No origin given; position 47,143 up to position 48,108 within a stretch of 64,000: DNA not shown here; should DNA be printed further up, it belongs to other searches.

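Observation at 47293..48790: Orphan Csa3-like CARF-wHTH regulator convergent with a RelA/SpoT-type HD (p)ppGpp-hydrolase-like gene, with no CRISPR-Cas in 64 kb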

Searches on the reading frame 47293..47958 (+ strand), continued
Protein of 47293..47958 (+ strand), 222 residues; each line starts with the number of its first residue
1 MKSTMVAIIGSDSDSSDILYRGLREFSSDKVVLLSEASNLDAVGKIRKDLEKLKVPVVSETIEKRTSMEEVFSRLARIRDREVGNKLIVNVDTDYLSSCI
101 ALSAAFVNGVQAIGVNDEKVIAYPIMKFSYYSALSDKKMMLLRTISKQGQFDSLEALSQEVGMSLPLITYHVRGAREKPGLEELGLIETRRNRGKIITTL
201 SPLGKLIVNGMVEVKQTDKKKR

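Call 36: find_encoding_contigs(protein=P0010, flank=5000, max_places=1)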
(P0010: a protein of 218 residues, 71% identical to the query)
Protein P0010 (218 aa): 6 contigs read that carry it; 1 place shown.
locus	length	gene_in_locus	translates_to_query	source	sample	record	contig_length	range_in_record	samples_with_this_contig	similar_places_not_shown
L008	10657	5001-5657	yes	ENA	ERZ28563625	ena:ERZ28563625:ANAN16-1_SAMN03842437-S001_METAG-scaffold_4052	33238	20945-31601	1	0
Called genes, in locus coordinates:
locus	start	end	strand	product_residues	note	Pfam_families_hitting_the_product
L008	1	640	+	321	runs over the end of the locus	PF03144:GTP_EFTU_D2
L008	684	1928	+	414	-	PF00999:Na_H_Exchanger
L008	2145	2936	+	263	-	PF13541:ChlI (weak), PF05362:Lon_C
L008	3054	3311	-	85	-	PF13459:Fer4_15, PF13370:Fer4_13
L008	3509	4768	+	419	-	-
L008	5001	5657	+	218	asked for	PF19810:HFX_2341_N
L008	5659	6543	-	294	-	-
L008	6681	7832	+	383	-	-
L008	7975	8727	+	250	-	-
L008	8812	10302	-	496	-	PF02789:Peptidase_M17_N, PF00883:Peptidase_M17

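Call 49: search_protein_families(library=padloc, proteins=[window:47293-47958:+], max_evalue=1)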
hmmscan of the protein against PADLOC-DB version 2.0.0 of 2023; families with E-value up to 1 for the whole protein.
window:47293-47958:+ (222 aa): 9 families
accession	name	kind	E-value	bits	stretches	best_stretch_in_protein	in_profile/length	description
PDLC01866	CARF3--CARF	-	1.6e-12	45.9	1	18-207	14-203/207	-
PDLC01853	CARF3--CARF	-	1.3e-09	36.1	1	37-184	36-187/209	-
PDLC01879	CARF3--CARF_TM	-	6.8e-09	33.7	1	29-210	43-219/222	-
PDLC01849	CARF3--CARF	-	9.4e-09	33.3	1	22-189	18-189/197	-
PDLC01856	CARF3--CARF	-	1.3e-06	26.5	1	21-206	10-188/194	-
PDLC01868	CARF3--CARF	-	1.5e-06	26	1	29-207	28-214/218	-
PDLC01862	CARF3--CARF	-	0.0049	14.4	1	21-211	21-230/233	-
PDLC01889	CARF4--CARF_PDDEXK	-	0.011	13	1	6-94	6-87/367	-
PDLC01720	Csa3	-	0.018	13.6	1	131-203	19-91/118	Csa3_1_CAS-I-II-III-IV-V-VI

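Call 54: search_solved_structures(query=A1, max_evalue=10, show_alignments=3)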
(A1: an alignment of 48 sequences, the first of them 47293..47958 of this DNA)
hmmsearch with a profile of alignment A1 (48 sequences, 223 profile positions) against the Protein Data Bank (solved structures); distinct sequences matched with E-value up to 10: 20.
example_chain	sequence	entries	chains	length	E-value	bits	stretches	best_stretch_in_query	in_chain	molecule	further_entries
8bao_A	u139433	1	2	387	2.9e-05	26.8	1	1-97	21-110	DUF1887 family protein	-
8pcw_A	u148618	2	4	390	0.026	17.2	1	18-98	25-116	CRISPR system endoribonuclease Csm6'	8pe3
7bqc_A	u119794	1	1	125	0.039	16.6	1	4-77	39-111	NF4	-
7doa_A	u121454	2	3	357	0.095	15.4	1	7-33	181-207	Catabolite repressor/activator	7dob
8jff_A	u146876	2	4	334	0.16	14.7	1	7-33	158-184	Catabolite repressor/activator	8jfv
8jc5_C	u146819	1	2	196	0.2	14.3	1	70-117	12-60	Pleckstrin homology domain-containing family M member 1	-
2l82_A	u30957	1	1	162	0.29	13.8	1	14-96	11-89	DESIGNED PROTEIN OR32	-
3egq_A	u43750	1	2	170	0.63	12.7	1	149-175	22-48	TetR family Transcriptional regulator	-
3j3v_X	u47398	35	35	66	0.8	12.3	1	31-88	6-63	50S ribosomal protein L29 | 50S ribosomal protein uL29 | Large ribosomal subunit protein uL29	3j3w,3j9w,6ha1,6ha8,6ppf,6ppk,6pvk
5njt_v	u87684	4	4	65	0.84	12.2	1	31-88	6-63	50S ribosomal protein L29 | Large ribosomal subunit protein uL29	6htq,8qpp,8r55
2lv3_A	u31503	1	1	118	0.94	12.1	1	13-90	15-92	Thioredoxin reductase 3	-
7yzt_A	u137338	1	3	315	1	12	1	85-120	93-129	Dyp-type peroxidase family protein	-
2iks_A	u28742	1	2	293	1.3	11.6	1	7-33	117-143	DNA-binding transcriptional dual regulator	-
2iai_A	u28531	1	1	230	1.4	11.6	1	151-177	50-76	Putative transcriptional regulator SCO3833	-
7nhk_1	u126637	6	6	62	1.4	11.5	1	29-81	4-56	50S ribosomal protein L29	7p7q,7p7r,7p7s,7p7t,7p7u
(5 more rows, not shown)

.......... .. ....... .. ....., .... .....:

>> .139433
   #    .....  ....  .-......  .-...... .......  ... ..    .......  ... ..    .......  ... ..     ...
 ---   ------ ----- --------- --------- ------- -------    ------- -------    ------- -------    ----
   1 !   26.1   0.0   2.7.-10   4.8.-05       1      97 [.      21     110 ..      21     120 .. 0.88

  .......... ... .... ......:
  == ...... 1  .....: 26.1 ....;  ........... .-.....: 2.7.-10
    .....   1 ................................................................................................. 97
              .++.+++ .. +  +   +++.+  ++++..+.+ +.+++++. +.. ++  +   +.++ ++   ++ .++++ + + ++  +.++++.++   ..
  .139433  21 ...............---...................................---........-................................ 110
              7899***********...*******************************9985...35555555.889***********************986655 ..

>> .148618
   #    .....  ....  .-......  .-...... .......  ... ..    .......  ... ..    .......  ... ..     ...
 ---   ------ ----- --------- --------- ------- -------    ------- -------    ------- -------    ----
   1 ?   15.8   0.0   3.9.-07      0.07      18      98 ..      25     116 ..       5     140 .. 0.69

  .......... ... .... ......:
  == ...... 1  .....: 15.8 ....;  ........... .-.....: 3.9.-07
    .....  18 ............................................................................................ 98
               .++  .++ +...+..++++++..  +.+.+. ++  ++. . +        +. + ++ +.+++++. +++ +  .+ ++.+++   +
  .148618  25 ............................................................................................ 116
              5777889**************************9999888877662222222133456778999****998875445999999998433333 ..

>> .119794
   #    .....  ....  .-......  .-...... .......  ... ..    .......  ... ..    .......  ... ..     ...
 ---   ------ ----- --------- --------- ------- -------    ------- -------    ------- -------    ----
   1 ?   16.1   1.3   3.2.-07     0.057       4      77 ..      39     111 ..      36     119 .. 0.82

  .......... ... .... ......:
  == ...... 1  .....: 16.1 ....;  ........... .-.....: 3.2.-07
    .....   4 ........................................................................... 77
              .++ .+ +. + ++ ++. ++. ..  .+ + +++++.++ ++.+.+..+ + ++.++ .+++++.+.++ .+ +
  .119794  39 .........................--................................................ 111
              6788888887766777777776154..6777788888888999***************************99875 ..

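Call 71: find_related_loci(query=A1, collection=genome_contigs, flank=6000)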
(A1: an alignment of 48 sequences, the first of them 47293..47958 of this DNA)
Query A1 (222 aa) in genome_contigs; peptide patterns used: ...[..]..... (x = any residue, [..] = any of these).
99 stretches matched a pattern; 68 encode a relative of the query (tblastn E <= 1e-3); 68 distinct loci.
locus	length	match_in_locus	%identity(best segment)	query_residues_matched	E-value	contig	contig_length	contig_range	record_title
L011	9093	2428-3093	78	1-222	3e-116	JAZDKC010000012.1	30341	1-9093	MAG: Candidatus Micrarchaeota archaeon isolate MEGAHIT-group-0.512 k141_9657014, whole genome shotgun sequence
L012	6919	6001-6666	71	1-222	9e-110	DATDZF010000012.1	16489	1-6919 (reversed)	MAG TPA_asm: Candidatus Norongarragalinales archaeon isolate SMAG_U8185 k141_2088733, whole genome shotgun sequence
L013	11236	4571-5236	71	1-222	2e-107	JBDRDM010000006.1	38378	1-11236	MAG: Candidatus Micrarchaeota archaeon isolate MEGAHIT-group-1.248 k141_12306, whole genome shotgun sequence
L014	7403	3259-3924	69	1-222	3e-105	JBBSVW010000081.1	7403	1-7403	MAG: Candidatus Micrarchaeota archaeon isolate H43-bin164_1 H43_bin164_1_000000000081, whole genome shotgun sequence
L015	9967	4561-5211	61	5-221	2e-88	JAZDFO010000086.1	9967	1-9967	MAG: Candidatus Micrarchaeota archaeon isolate MEGAHIT-group-0.211 k141_5754809, whole genome shotgun sequence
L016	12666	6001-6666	59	1-222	5e-87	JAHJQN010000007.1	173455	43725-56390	MAG: Candidatus Micrarchaeota archaeon isolate OS_PC_MetaG.mb.109 OS_PC_MetaG.mb.109_k141_713632, whole genome shotgun s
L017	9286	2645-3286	61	1-214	1e-86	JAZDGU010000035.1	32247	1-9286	MAG: Candidatus Micrarchaeota archaeon isolate MEGAHIT-group-0.283 k141_6941898, whole genome shotgun sequence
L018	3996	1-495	75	58-222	2e-83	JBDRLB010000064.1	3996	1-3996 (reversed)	MAG: Candidatus Micrarchaeota archaeon isolate MEGAHIT-group-1.75 k141_640424, whole genome shotgun sequence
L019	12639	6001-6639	53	4-216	8e-77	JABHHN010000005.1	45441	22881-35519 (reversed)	MAG: archaeon isolate SI037_bin40 k141_115876, whole genome shotgun sequence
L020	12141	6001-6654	56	1-218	2e-76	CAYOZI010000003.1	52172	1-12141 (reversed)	MAG TPA_asm: Candidatus Micrarchaeota archaeon isolate SRP050083_co2_24 genome assembly, contig: NODE_291_length_52172_c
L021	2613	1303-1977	48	1-222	6e-74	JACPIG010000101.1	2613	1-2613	MAG: Candidatus Woesearchaeota archaeon isolate NC_groundwater_434_Ag_B-0.1um_47_10 GD18-4_B1_scaffold_1434475, whole ge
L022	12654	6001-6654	50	1-220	1e-67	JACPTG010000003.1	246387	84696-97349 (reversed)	MAG: Candidatus Woesearchaeota archaeon isolate NC_groundwater_726_Ag_S-0.2um_49_29 S36_SO-2_scaffold_3030, whole genome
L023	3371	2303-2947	52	1-215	2e-67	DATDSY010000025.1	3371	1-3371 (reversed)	MAG TPA_asm: Candidatus Norongarragalinales archaeon isolate SMAG_U8015 k141_1533389, whole genome shotgun sequence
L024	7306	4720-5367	48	4-219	1e-66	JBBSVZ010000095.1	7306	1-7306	MAG: Nanoarchaeota archaeon isolate H43-bin159_1 H43_bin159_1_000000000095, whole genome shotgun sequence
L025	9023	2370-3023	49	1-220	2e-66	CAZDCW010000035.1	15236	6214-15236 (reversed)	MAG TPA_asm: uncultured Methanosarcinales archaeon isolate SRP090828_co2_162 genome assembly, contig: NODE_1310_length_1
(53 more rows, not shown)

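Call 100: find_encoding_contigs(protein=P0001, flank=3000, max_places=2)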
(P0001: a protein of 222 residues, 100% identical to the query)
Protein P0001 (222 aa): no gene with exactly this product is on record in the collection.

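Call 101: list_cluster_members(proteins=[P0001, P0090, P0092, P0094, P0104, P0091])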
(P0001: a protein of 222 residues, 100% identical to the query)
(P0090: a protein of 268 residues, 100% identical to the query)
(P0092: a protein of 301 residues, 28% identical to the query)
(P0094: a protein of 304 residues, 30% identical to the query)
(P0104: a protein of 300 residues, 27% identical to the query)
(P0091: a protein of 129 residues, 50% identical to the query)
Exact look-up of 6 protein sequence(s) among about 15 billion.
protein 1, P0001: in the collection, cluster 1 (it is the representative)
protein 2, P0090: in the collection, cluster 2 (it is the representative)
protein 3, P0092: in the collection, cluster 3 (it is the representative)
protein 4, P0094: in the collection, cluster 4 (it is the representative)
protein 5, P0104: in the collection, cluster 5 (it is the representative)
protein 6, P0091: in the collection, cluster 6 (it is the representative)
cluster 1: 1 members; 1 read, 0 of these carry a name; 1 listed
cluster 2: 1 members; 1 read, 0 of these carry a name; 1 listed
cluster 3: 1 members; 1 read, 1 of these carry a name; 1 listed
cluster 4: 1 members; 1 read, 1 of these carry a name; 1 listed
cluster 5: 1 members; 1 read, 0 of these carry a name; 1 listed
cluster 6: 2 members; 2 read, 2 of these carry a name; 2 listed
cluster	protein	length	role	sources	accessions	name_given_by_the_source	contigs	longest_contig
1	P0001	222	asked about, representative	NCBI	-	-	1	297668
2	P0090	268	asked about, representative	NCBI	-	-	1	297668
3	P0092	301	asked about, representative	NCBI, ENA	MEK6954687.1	MAG: hypothetical protein AABX01_06760 [Candidatus Micrarchaeota archaeon]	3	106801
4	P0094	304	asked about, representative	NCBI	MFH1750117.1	MAG: HD domain-containing protein [Candidatus Micrarchaeota archaeon]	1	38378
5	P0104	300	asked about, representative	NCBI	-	-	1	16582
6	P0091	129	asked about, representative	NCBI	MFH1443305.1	MAG: hypothetical protein ABIG96_04700, partial [Candidatus Micrarchaeota archaeon]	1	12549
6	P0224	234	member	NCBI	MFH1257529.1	MAG: hypothetical protein V1658_01175, partial [Candidatus Micrarchaeota archaeon]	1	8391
